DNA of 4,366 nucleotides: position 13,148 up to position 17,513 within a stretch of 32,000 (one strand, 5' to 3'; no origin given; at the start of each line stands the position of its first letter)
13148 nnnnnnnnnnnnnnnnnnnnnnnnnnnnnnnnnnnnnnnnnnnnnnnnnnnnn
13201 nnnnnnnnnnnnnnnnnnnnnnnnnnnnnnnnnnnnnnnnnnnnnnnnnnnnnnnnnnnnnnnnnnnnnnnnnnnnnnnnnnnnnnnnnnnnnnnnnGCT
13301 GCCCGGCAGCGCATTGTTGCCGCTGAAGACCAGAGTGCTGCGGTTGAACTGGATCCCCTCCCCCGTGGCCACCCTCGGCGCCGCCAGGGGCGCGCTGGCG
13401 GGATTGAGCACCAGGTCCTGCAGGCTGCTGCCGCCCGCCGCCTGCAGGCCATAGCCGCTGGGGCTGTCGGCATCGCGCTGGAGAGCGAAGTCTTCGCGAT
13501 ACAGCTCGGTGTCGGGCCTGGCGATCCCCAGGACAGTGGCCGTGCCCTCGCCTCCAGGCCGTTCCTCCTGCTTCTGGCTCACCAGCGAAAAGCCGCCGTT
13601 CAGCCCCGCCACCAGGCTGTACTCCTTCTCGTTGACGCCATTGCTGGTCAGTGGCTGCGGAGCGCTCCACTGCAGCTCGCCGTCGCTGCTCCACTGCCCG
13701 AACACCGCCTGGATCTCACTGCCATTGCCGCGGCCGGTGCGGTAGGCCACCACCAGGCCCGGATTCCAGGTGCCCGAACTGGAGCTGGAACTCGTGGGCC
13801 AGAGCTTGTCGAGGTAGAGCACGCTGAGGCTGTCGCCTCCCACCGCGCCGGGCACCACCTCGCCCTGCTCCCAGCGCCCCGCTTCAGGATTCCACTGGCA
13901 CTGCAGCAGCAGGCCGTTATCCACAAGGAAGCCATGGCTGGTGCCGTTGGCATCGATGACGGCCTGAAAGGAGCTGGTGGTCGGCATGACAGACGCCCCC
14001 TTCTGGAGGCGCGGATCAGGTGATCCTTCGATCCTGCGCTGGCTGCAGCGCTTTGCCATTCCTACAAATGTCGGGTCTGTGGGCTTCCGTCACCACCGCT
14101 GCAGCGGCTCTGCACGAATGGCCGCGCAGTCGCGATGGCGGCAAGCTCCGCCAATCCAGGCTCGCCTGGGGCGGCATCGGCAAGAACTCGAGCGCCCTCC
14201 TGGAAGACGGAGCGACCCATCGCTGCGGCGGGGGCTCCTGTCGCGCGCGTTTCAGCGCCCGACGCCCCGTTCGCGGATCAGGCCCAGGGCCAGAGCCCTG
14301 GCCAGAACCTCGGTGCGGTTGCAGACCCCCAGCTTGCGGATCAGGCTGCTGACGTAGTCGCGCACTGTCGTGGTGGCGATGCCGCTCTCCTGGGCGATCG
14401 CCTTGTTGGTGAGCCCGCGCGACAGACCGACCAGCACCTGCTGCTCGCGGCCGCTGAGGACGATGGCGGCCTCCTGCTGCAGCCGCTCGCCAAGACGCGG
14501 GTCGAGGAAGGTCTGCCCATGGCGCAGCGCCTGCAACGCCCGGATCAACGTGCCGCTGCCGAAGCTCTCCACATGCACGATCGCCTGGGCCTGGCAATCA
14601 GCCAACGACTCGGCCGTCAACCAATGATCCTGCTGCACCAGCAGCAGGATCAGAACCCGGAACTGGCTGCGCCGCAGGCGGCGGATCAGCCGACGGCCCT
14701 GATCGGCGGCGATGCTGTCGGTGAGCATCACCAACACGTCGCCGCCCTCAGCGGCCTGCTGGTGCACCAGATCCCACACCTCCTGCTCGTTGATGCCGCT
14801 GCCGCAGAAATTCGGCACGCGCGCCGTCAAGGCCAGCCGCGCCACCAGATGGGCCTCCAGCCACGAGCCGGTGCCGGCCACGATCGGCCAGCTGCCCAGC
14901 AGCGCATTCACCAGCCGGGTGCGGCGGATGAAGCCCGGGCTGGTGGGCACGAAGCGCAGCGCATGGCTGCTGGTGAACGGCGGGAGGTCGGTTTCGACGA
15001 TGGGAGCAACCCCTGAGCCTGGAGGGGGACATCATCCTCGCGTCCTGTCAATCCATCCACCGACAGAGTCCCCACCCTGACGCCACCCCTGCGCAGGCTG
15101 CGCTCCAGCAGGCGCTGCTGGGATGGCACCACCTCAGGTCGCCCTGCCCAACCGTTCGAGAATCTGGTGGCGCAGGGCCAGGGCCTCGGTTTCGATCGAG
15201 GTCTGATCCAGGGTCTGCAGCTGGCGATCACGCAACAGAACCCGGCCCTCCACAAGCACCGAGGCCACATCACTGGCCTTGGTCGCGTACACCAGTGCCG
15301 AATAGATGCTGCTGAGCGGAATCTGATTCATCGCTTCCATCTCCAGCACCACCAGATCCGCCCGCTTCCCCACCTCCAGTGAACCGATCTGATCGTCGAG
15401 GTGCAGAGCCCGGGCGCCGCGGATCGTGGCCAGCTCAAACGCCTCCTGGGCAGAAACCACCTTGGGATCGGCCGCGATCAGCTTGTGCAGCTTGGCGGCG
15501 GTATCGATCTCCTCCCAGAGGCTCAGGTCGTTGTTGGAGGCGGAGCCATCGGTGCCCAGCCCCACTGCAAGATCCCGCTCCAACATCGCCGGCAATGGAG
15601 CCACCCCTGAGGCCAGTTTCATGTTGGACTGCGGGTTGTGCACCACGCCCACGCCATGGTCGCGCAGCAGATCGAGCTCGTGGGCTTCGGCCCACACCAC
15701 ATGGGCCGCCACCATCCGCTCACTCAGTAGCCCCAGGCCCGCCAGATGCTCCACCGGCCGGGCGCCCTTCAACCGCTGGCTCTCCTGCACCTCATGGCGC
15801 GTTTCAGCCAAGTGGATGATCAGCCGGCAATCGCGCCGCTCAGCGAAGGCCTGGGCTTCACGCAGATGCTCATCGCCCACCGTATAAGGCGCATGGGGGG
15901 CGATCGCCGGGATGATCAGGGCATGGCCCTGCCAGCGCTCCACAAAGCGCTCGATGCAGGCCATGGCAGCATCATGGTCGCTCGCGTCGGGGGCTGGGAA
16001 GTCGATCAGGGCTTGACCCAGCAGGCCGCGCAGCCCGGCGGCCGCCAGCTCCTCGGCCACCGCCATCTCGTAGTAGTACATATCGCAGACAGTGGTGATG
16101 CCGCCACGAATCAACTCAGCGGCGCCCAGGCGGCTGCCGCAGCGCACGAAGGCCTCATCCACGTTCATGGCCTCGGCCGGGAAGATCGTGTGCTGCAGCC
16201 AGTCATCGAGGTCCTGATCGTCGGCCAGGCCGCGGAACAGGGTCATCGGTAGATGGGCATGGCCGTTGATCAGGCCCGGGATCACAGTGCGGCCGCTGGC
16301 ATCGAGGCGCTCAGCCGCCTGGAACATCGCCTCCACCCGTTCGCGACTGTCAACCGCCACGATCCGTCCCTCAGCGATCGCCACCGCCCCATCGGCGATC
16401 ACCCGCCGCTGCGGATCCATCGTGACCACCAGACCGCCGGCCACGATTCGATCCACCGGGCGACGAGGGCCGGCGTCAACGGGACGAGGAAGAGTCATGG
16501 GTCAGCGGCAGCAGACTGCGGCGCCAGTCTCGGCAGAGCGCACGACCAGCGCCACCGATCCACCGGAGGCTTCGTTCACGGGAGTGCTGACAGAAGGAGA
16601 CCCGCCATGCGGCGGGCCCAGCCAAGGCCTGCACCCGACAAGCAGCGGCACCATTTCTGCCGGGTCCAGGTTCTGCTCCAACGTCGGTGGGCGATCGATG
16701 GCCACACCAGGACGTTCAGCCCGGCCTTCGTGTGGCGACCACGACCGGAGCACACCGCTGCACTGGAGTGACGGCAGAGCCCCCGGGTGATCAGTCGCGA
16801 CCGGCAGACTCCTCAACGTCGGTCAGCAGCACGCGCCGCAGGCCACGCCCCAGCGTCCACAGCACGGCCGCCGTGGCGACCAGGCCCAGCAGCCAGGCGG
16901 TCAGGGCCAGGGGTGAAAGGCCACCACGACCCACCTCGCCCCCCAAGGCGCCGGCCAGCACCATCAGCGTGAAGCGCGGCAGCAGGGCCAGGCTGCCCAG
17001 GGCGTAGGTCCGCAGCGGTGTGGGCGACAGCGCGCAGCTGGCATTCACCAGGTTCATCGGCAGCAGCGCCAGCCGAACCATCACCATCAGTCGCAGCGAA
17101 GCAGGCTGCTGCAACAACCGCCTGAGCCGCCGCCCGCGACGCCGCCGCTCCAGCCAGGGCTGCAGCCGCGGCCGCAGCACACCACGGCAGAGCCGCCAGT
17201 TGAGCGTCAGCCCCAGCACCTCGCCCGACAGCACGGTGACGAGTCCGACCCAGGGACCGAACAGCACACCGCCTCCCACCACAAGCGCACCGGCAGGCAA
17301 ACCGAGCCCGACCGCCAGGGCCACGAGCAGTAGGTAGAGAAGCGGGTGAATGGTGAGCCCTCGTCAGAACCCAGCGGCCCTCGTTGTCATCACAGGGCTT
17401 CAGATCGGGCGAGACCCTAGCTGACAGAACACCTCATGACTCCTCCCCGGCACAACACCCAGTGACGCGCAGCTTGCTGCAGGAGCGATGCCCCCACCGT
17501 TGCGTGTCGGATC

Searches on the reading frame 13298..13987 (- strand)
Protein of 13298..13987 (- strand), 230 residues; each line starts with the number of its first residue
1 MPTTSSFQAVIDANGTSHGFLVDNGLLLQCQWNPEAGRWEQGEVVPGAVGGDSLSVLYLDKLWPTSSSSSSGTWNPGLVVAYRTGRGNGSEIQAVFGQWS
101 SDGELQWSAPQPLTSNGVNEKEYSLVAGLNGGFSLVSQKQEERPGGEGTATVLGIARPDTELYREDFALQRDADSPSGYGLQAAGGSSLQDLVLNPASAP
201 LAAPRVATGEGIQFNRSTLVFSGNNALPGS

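Call 31: find_related_loci(query=A2, collection=metagenome_contigs, flank=10000)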
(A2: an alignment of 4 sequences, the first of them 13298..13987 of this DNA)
Query A2 (230 aa) in metagenome_contigs; peptide patterns used: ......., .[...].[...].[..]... (x = any residue, [..] = any of these).
142 stretches matched a pattern; 10 encode a relative of the query (tblastn E <= 1e-3); 10 distinct loci.
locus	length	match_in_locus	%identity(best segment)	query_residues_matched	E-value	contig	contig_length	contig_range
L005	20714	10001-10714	45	1-220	8e-53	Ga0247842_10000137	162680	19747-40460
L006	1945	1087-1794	44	1-219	4e-52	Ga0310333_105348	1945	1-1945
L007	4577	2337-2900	43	1-169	2e-48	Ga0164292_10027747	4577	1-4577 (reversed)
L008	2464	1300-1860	46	1-170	9e-45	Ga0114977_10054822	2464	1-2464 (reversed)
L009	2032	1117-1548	51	1-143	3e-43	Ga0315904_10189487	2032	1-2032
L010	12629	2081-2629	45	5-181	2e-42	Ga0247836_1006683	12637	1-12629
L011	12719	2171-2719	45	5-181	2e-42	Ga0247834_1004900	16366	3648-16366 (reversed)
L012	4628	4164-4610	53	1-141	6e-42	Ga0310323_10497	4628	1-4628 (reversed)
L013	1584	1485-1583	64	1-33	9e-10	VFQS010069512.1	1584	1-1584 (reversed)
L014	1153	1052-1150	64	1-33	2e-9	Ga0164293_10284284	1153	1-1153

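Call 50: search_protein_families(library=pfam, proteins=[L005:10676-12301:+, L007:3048-4577:+, L010:2720-4144:+], max_evalue=5)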
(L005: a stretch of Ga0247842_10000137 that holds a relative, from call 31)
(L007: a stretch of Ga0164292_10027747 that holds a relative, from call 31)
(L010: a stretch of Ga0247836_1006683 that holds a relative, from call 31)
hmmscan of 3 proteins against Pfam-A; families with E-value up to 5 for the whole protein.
L005:10676-12301:+ (542 aa): 0 families

L007:3048-4577:+ (510 aa): 0 families

L010:2720-4144:+ (475 aa): 1 family
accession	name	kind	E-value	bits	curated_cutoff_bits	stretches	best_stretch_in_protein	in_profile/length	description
PF18753.6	Nmad2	-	0.027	14.4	26.1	1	78-122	106-151/200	Nucleotide modification associated domain 2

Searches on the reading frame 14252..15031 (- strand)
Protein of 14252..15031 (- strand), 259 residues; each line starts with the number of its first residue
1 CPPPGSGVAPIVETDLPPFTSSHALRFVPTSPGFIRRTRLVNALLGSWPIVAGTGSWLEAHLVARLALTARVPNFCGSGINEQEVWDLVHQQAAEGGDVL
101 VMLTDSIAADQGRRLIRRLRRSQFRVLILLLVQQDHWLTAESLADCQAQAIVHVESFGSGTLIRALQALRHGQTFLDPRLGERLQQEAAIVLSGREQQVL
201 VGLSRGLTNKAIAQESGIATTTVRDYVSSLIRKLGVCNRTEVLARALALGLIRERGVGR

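Call 12: search_protein_families(library=pfam, proteins=[window:14252-15031:-], max_evalue=0.001)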
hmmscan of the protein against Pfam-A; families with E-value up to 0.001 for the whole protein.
window:14252-15031:- (259 aa): 2 families
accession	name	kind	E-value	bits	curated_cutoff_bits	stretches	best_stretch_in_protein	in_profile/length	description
PF00196.25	GerE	-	6.2e-14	51.8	23.5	1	191-243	2-54/57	Bacterial regulatory proteins, luxR family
PF13412.12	HTH_24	-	0.00082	19.3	21.9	0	206-233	17-44/48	Winged helix-turn-helix DNA-binding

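Call 71: find_encoding_contigs(protein=window:14252-14950:-, flank=10000, max_places=10)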
Protein window:14252-14950:- (232 aa): 4 contigs read that carry it; 4 places shown.
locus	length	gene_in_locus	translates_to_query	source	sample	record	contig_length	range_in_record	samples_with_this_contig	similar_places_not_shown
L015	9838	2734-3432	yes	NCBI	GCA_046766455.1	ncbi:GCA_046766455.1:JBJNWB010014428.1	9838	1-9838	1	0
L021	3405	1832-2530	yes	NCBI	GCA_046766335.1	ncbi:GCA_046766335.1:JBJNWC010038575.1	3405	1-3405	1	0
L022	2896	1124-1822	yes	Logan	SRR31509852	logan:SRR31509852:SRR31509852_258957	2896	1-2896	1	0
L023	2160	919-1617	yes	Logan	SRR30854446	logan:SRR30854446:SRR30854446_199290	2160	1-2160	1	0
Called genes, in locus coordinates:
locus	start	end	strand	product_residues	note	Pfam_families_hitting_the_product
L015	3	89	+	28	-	?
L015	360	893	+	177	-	PF09335:VTT_dom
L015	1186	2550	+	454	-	PF01979:Amidohydro_1, PF07969:Amidohydro_3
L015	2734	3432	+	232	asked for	PF00196:GerE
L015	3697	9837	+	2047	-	?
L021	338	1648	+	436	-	PF01979:Amidohydro_1, PF07969:Amidohydro_3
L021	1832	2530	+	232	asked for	PF00196:GerE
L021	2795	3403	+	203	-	?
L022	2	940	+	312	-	?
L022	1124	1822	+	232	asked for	PF00196:GerE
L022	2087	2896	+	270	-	?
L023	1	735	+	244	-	?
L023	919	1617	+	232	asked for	PF00196:GerE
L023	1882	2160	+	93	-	?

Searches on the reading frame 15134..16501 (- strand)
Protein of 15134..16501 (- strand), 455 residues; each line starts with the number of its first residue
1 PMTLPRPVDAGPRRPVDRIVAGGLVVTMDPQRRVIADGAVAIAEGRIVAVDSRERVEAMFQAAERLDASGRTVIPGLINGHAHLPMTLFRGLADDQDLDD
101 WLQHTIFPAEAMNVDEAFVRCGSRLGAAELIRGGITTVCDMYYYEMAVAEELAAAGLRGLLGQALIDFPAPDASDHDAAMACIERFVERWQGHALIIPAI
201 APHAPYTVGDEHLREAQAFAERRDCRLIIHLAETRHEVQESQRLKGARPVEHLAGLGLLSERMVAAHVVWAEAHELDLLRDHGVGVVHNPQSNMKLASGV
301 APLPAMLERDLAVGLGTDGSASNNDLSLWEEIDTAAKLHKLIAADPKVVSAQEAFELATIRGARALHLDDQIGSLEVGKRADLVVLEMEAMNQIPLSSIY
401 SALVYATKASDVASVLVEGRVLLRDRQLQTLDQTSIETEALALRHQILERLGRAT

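Call 12: search_protein_families(library=pfam, proteins=[window:15134-16501:-], max_evalue=0.001)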
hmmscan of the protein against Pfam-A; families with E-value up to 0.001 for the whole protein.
window:15134-16501:- (455 aa): 3 families
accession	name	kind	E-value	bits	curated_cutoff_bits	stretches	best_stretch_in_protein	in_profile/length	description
PF01979.26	Amidohydro_1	-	4.8e-73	246.8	25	1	72-421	1-344/345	Amidohydrolase family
PF07969.17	Amidohydro_3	-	1.7e-20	74.4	29.7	1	126-421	164-470/472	Amidohydrolase family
PF22039.1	HUTI_composite_bact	-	0.00018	21.5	25.5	1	38-58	1-21/26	Imidazolonepropionase-like composite domain, bacteria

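Call 55: find_encoding_contigs(protein=window:15134-16498:-, flank=10000, max_places=10)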
Protein window:15134-16498:- (454 aa): 6 contigs read that carry it; 6 places shown.
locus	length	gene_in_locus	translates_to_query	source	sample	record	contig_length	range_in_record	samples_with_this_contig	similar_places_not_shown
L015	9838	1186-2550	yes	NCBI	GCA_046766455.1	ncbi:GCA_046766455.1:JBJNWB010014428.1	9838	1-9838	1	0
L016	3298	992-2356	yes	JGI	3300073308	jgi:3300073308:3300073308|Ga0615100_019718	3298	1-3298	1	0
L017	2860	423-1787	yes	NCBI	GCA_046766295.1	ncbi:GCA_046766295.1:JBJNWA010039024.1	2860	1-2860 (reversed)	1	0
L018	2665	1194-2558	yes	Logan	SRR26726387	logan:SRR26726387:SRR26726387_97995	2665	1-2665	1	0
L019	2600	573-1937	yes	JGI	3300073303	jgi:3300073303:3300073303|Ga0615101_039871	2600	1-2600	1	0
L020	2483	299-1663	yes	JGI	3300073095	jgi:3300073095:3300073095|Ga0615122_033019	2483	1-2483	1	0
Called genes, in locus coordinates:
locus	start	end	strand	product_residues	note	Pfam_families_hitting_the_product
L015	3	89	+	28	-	?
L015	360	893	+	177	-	PF09335:VTT_dom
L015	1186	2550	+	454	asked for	PF01979:Amidohydro_1, PF07969:Amidohydro_3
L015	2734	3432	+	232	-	PF00196:GerE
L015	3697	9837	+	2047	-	?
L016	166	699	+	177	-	PF09335:VTT_dom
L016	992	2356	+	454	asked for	PF01979:Amidohydro_1, PF07969:Amidohydro_3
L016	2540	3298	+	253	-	?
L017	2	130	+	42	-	?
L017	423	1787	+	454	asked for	PF01979:Amidohydro_1, PF07969:Amidohydro_3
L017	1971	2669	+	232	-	PF00196:GerE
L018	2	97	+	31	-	?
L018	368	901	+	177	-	PF09335:VTT_dom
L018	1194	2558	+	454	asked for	PF01979:Amidohydro_1, PF07969:Amidohydro_3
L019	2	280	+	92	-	?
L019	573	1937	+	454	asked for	PF01979:Amidohydro_1, PF07969:Amidohydro_3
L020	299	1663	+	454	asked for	PF01979:Amidohydro_1, PF07969:Amidohydro_3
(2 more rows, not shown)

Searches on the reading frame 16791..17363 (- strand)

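Call 12: search_protein_families(library=pfam, proteins=[window:16791-17363:-], max_evalue=0.001)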
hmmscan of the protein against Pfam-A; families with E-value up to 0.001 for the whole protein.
window:16791-17363:- (190 aa): 1 family
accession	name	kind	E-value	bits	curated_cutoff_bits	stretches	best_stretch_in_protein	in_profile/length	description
PF09335.16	VTT_dom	-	7.5e-15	55.9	33.9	1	23-139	2-122/123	VTT domain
